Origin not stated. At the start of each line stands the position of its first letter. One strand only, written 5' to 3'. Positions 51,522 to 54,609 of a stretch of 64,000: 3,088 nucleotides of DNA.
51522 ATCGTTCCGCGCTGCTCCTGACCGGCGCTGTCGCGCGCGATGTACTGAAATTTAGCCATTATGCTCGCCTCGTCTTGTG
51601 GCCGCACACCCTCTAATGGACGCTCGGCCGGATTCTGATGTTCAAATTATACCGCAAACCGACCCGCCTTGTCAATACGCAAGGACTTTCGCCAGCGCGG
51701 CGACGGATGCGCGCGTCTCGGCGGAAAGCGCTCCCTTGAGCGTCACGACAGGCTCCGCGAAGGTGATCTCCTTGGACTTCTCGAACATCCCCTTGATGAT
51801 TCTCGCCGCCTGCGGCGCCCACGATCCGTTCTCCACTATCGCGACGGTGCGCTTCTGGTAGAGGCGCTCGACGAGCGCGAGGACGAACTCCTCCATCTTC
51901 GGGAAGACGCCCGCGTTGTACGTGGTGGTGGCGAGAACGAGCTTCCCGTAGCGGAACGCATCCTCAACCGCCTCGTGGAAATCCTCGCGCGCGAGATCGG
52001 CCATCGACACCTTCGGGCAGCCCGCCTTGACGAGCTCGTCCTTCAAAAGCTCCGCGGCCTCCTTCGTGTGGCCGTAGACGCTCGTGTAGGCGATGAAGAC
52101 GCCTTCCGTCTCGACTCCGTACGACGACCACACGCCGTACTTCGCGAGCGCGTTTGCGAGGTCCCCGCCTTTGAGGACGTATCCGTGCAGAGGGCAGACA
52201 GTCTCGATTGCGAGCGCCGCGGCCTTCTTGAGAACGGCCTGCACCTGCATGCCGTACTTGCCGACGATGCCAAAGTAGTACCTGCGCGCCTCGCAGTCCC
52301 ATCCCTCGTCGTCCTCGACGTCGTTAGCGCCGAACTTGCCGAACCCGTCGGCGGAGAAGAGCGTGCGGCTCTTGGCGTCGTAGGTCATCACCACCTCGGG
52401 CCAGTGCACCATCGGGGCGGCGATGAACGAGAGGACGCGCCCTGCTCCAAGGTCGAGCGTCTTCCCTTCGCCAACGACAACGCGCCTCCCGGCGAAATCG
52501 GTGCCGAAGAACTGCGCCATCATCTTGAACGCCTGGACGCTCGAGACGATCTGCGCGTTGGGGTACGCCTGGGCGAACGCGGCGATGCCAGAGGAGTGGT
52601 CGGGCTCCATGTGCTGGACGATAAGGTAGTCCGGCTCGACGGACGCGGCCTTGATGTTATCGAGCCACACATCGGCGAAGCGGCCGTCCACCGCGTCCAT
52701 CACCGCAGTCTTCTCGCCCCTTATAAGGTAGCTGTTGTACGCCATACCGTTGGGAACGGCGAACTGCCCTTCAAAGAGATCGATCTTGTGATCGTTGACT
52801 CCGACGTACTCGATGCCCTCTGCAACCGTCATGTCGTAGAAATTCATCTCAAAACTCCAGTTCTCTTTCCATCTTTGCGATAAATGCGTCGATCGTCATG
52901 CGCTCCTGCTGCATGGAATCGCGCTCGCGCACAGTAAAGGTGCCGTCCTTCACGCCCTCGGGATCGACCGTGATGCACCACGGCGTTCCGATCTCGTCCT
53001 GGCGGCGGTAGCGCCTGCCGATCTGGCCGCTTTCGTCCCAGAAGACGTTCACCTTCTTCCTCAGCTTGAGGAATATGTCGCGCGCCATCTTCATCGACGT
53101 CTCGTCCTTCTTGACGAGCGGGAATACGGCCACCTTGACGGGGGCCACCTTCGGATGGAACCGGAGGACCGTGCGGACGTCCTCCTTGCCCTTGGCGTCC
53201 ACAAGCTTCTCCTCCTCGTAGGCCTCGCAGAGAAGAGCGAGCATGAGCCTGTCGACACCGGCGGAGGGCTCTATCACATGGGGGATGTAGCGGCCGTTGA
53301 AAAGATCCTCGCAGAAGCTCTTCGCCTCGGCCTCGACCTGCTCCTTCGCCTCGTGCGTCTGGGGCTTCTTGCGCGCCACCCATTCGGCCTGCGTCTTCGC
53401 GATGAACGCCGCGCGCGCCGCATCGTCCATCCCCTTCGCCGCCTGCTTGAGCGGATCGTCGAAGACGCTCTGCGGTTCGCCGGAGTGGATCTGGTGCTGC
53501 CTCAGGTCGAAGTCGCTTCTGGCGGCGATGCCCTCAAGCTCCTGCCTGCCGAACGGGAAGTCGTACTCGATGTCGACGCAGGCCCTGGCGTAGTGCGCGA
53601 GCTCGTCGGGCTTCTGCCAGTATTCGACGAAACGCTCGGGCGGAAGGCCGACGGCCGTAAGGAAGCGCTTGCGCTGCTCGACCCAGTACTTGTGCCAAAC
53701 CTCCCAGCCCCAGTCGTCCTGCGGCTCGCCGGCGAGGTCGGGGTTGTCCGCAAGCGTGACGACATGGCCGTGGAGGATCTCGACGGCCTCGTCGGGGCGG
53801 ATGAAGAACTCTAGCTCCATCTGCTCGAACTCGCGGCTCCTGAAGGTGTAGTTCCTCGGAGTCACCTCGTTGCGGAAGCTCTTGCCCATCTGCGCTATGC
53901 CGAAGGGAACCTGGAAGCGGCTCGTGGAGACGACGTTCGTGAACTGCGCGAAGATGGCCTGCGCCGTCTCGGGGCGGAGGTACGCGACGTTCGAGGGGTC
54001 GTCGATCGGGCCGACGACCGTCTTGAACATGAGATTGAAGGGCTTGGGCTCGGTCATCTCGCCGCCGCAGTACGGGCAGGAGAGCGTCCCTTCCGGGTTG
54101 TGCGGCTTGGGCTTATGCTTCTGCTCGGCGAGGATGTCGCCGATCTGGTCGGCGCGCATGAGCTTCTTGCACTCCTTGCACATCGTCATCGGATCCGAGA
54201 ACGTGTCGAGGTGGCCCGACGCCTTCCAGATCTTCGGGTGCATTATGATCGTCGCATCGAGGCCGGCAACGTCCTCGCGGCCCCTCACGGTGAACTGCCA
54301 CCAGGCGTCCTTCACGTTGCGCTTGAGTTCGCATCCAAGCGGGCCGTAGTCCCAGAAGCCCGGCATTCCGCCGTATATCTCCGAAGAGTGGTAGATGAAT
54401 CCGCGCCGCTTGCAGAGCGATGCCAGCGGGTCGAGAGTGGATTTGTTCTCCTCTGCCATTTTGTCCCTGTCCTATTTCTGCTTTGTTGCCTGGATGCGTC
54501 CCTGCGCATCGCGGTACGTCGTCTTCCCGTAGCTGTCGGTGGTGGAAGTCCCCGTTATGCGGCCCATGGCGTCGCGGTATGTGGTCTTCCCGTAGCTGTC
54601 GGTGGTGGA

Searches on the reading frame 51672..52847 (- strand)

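Call 62: search_protein_families(library=pfam, proteins=[window:51672-52847:-], max_evalue=0.01)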
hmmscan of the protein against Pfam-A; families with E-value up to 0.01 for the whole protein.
window:51672-52847:- (391 aa): 4 families
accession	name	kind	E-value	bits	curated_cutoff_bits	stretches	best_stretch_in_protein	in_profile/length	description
PF19583.5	ODP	-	6.7e-17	62.4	27.2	1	37-222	3-194/194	ODP family beta lactamase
PF12724.12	Flavodoxin_5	-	1.1e-07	32.7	27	1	252-348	2-92/145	Flavodoxin domain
PF00753.33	Lactamase_B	-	1.3e-06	29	22.7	1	36-170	5-152/196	Metallo-beta-lactamase superfamily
PF00258.30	Flavodoxin_1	-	9e-06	26.3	25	1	252-325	1-72/143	Flavodoxin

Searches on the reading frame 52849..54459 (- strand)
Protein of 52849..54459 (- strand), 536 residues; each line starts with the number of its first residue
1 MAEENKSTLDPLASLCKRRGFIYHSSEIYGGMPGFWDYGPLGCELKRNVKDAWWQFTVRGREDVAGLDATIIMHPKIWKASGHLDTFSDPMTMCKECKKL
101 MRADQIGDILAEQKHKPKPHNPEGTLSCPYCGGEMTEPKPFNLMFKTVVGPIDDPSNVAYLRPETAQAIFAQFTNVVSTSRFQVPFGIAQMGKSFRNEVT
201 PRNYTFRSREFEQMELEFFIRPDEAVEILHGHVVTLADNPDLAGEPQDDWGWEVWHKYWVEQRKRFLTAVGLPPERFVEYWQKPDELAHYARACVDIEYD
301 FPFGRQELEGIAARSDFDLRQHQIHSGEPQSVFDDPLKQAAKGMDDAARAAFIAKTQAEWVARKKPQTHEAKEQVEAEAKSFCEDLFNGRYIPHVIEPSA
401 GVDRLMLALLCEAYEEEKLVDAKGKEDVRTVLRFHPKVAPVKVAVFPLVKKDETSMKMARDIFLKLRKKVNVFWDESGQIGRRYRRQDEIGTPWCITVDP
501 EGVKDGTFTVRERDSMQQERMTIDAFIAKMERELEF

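Call 11: find_encoding_contigs(protein=window:52849-54459:-, flank=10000, max_places=10)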
Protein window:52849-54459:- (536 aa): no gene with exactly this product is on record in the collection.

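Call 75: search_protein_families(library=pfam, proteins=[window:52849-54459:-], max_evalue=0.001)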
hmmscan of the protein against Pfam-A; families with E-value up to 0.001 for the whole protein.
window:52849-54459:- (536 aa): 2 families
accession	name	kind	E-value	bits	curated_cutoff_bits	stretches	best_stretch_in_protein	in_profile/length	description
PF03129.25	HGTP_anticodon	-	1.4e-19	70.5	21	1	442-531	1-92/94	Anticodon binding domain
PF00587.30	tRNA-synt_2b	-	3.2e-07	31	29.3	1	157-232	9-83/179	tRNA synthetase class II core domain (G, H, P, S and T)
